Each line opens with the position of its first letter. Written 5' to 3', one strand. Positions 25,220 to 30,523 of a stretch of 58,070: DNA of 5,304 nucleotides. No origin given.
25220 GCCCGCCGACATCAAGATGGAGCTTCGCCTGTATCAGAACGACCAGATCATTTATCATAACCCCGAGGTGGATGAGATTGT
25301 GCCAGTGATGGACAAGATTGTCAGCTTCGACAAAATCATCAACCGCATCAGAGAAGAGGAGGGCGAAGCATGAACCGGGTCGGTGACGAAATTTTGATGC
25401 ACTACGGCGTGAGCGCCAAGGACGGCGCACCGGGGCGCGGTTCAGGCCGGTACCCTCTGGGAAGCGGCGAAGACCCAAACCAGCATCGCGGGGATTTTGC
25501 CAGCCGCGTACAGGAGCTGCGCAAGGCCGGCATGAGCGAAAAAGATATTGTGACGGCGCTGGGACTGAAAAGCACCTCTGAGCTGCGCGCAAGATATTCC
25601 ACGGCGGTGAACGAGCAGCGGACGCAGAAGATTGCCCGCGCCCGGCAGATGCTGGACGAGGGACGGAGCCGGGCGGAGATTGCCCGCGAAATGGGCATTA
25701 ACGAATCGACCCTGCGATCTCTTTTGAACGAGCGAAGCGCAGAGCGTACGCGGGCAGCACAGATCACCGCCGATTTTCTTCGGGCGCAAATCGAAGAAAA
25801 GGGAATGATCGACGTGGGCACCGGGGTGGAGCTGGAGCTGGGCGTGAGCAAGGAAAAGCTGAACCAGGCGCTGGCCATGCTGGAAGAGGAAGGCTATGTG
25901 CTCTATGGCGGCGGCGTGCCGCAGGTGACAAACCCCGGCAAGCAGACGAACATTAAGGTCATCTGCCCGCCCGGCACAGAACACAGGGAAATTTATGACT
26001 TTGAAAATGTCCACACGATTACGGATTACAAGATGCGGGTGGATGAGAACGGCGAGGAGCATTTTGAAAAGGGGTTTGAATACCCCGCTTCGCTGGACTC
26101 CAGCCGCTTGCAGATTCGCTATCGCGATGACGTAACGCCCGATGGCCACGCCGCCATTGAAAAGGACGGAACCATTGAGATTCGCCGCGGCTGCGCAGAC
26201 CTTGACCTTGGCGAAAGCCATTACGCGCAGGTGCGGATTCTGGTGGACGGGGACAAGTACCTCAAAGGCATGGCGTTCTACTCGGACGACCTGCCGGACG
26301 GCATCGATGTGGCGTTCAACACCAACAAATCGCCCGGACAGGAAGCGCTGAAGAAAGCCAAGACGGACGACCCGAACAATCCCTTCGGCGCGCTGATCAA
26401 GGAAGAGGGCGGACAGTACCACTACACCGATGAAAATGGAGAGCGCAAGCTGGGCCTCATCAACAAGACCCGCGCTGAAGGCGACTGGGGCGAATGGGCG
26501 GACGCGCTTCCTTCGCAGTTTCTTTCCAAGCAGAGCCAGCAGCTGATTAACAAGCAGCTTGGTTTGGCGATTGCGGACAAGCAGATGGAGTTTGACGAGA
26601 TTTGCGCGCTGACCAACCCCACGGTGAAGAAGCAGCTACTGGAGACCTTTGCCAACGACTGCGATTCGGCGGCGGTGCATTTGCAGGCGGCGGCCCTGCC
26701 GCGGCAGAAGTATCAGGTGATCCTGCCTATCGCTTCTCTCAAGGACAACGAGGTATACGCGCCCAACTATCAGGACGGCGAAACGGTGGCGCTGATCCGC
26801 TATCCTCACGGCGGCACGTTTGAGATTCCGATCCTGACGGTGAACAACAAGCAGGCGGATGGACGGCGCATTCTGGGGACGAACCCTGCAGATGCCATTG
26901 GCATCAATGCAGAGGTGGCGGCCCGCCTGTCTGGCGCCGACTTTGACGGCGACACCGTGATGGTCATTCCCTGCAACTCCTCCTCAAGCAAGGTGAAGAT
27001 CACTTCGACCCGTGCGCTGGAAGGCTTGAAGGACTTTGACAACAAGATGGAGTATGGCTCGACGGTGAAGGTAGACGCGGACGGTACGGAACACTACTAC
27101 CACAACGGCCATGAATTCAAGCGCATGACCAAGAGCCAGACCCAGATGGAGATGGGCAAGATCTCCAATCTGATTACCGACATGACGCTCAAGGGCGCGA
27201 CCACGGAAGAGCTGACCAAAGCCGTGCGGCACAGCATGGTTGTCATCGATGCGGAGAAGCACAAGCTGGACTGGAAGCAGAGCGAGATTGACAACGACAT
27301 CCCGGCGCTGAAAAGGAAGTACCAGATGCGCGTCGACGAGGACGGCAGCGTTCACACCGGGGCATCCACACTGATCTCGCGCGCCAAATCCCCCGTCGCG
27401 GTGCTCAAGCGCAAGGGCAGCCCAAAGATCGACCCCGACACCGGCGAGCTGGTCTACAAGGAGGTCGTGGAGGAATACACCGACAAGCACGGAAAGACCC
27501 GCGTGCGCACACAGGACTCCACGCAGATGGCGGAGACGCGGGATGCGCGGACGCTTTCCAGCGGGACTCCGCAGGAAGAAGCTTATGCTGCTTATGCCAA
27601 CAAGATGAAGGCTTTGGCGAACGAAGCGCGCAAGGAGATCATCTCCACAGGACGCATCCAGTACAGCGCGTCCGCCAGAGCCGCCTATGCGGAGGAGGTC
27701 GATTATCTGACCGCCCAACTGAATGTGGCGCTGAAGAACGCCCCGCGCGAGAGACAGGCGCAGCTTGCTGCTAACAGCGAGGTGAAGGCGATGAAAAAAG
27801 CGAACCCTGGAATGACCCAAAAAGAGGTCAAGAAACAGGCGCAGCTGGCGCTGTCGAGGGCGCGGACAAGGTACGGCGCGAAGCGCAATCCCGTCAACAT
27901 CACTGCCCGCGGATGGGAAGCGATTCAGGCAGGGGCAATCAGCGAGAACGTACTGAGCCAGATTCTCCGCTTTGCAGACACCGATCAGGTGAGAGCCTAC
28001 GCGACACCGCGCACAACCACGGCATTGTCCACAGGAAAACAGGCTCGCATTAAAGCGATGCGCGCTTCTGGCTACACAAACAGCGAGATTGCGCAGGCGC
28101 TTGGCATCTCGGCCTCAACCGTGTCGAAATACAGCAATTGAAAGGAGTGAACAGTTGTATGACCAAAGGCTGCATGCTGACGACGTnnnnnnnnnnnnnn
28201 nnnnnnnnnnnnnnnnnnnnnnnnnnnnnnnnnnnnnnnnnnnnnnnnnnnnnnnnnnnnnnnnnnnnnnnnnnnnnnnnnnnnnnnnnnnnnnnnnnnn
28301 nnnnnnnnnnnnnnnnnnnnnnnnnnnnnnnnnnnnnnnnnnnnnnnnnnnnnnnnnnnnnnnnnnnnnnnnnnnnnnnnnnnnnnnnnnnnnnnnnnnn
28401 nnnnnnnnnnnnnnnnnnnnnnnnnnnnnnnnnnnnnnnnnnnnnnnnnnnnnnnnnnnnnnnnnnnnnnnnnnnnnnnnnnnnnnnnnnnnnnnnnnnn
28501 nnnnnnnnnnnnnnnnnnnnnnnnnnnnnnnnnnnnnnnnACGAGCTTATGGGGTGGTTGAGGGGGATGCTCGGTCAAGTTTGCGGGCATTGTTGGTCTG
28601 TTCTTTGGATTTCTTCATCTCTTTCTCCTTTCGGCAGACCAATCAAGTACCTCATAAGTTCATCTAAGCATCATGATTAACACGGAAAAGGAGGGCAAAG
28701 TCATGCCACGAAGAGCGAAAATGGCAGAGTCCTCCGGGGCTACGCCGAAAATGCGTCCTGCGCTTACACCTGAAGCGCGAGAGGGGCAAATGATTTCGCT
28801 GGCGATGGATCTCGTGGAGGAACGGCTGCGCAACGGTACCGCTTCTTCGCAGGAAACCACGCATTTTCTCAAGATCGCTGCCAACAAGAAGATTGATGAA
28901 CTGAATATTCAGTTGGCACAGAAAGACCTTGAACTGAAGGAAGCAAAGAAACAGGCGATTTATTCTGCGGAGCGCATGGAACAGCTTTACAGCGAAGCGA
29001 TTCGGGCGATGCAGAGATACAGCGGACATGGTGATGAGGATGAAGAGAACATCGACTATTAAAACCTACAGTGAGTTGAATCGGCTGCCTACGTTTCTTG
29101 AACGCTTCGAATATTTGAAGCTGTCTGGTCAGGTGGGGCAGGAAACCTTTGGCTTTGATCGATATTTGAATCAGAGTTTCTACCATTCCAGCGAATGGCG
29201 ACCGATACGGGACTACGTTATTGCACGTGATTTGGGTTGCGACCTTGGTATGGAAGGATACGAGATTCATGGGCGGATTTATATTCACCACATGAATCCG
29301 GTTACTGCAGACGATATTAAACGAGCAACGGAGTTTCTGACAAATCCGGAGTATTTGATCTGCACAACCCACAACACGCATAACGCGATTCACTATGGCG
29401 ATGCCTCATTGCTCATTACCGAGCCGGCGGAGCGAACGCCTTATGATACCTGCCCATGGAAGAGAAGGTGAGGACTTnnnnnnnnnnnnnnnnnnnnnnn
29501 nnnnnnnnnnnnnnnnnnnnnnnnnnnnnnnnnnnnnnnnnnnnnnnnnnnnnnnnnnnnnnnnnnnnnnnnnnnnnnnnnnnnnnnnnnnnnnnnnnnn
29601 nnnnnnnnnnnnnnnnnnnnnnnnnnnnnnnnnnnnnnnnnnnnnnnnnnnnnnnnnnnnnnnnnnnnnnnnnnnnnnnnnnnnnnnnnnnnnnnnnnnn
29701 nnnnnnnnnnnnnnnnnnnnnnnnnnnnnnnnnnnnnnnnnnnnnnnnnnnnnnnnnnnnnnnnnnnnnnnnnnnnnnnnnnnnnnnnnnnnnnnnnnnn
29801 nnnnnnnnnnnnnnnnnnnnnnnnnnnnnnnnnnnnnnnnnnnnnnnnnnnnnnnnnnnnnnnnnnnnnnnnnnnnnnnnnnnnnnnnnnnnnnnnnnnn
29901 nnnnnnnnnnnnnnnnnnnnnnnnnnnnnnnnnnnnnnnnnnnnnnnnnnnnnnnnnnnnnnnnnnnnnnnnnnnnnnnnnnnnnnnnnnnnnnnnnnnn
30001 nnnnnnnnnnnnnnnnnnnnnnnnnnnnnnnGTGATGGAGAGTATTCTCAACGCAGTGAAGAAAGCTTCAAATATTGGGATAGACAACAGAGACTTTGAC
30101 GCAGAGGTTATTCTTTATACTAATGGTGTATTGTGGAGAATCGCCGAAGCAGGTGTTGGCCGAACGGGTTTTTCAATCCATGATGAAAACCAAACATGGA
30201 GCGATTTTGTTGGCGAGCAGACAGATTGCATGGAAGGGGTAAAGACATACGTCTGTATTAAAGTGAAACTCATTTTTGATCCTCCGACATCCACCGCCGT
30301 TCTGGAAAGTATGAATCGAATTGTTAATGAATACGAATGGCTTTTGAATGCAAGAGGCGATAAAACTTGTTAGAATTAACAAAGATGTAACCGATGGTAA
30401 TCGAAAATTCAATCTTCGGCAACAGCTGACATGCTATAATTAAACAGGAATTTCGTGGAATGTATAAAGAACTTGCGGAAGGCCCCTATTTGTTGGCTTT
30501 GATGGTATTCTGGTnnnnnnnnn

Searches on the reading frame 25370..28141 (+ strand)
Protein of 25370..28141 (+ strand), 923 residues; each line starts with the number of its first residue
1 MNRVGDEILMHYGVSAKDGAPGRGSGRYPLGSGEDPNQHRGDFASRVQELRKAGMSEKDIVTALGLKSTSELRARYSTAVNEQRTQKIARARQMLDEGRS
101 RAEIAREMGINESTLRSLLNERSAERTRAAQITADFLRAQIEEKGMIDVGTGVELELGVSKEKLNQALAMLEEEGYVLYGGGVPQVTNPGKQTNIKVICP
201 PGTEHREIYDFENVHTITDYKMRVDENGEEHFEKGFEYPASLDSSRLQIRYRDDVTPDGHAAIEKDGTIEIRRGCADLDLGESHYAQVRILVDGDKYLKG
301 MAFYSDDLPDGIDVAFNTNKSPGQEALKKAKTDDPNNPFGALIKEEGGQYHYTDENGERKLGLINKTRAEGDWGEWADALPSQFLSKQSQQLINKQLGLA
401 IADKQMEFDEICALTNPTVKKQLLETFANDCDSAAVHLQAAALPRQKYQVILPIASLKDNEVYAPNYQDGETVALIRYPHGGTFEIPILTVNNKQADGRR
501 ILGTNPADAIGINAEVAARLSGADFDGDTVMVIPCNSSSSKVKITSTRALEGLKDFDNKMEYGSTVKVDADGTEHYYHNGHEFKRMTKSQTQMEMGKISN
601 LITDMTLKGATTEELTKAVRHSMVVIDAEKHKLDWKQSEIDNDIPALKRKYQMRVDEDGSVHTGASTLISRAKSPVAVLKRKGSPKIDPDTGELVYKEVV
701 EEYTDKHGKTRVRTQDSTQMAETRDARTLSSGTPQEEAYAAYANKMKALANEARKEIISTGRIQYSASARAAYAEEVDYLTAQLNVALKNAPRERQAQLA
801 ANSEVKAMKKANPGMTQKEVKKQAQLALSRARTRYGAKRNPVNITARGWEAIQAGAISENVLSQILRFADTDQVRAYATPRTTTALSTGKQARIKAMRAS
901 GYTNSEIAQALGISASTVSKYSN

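Call 18: search_protein_families(library=pfam, proteins=[window:25370-28141:+], max_evalue=0.001)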
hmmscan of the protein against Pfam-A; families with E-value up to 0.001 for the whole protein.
window:25370-28141:+ (923 aa): 18 families
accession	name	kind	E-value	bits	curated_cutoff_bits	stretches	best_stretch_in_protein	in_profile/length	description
PF13384.12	HTH_23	-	5.4e-11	42.4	24.6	1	892-920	8-36/50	Homeodomain-like domain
PF02796.21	HTH_7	-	2e-10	41.1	23.8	0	890-921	10-41/45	Helix-turn-helix domain of resolvase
PF08281.18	Sigma70_r4_2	-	5.9e-09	35.9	25.7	0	97-119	25-47/54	Sigma-70, region 4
PF13412.12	HTH_24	-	9.5e-09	35.1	21.9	0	899-921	15-37/48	Winged helix-turn-helix DNA-binding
PF13518.12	HTH_28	-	7.8e-08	32.7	25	0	92-120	7-34/52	Helix-turn-helix domain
PF00196.25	GerE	-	9e-08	32.1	23.5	1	894-921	10-37/57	Bacterial regulatory proteins, luxR family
PF04218.19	CENP-B_N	-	9e-08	32.1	21.2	1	91-122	15-46/53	CENP-B N-terminal DNA-binding domain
PF13936.12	HTH_38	-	3.6e-07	30.2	27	1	892-920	11-39/44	Helix-turn-helix domain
PF13551.12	HTH_29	-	1.7e-06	28.4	28.1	0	93-121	6-35/64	Winged helix-turn helix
PF04545.22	Sigma70_r4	-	2.8e-06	27.2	24.1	0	901-919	20-38/50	Sigma-70, region 4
PF01527.26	HTH_Tnp_1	-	2.4e-05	24.9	24.1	1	85-121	10-46/75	Transposase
PF01022.26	HTH_5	-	3.2e-05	24.2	22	0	895-920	9-34/47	Bacterial regulatory protein, arsR family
PF01381.28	HTH_3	-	4.8e-05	23.7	23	0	895-921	2-29/55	Helix-turn-helix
PF20432.4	Xre-like-HTH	-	5.9e-05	23.7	25.8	0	895-920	17-42/63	Antitoxin Xre-like helix-turn-helix domain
PF06056.18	Terminase_5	-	6.2e-05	23.3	20.3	0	901-922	13-34/58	Putative ATPase subunit of terminase (gpP-like)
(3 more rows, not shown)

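Call 63: search_protein_families(library=phrogs, proteins=[window:25370-28141:+], max_evalue=0.00001)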
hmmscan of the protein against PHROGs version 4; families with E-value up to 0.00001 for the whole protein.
window:25370-28141:+ (923 aa): 7 families
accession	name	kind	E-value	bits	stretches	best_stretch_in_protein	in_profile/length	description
phrog_4291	-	DNA, RNA and nucleotide metabolism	0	1211.6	1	5-921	8-904/909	RNA-dependent RNA polymerase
phrog_664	-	DNA, RNA and nucleotide metabolism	1.1e-11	45.9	1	44-143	42-145/210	DNA binding protein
phrog_3855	-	DNA, RNA and nucleotide metabolism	9.5e-11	43.1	0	886-922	64-100/115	HTH DNA binding protein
phrog_836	-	transcription regulation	5.6e-08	34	0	75-128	76-125/133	late transcriptional activator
phrog_20467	-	DNA, RNA and nucleotide metabolism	8.9e-07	29.8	0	883-920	60-97/112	HNH endonuclease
phrog_11108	-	unknown function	3.7e-06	27.9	0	888-921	54-83/180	-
phrog_8308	-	unknown function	5.7e-06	26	1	455-630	484-647/847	-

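Call 87: search_solved_structures(query=window:25370-28141:+, max_evalue=1)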
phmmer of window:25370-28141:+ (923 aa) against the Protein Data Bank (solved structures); distinct sequences matched with E-value up to 1: 5.
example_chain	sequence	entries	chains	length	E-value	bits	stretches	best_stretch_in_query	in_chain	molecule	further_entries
2elh_A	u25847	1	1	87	0.06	14.8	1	90-138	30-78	CG11849-PA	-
2odv_A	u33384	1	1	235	0.48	11.8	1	132-187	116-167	Plectin 1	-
1y0u_A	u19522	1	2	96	0.81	11.1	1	55-115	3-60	arsenical resistance operon repressor, putative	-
7bca_A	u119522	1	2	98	0.86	11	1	86-121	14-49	KORA domain-containing protein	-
7bbq_A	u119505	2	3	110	0.91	10.9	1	86-121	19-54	KORA domain-containing protein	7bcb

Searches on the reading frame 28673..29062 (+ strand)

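Call 64: search_protein_families(library=phrogs, proteins=[window:28673-29062:+], max_evalue=0.00001)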
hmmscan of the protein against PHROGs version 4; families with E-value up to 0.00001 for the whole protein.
window:28673-29062:+ (129 aa): 1 family
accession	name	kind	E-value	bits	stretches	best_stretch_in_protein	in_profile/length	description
phrog_4259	-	unknown function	2.2e-35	122.1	1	17-125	6-112/114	-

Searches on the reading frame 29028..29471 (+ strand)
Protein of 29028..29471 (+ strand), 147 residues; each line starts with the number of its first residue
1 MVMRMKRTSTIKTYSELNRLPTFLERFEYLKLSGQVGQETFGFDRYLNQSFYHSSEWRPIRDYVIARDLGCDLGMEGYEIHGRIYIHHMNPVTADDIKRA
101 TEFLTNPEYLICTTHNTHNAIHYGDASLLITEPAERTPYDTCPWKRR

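Call 64: search_protein_families(library=phrogs, proteins=[window:29028-29471:+], max_evalue=0.00001)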
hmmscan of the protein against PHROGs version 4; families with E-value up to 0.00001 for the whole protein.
window:29028-29471:+ (147 aa): 2 families
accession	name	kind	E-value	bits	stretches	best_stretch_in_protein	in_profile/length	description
phrog_4321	-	DNA, RNA and nucleotide metabolism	7.7e-63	211.3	1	11-144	2-135/135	HNH endonuclease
phrog_119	-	DNA, RNA and nucleotide metabolism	1.2e-06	28.6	1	47-126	181-259/443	HNH endonuclease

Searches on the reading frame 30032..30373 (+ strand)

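Call 64: search_protein_families(library=phrogs, proteins=[window:30032-30373:+], max_evalue=0.00001)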
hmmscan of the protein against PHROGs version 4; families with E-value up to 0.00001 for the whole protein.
window:30032-30373:+ (113 aa): 1 family
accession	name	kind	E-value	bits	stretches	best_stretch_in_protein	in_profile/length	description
phrog_4247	-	head and packaging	4.1e-31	108.3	1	1-111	3-113/121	virion structural protein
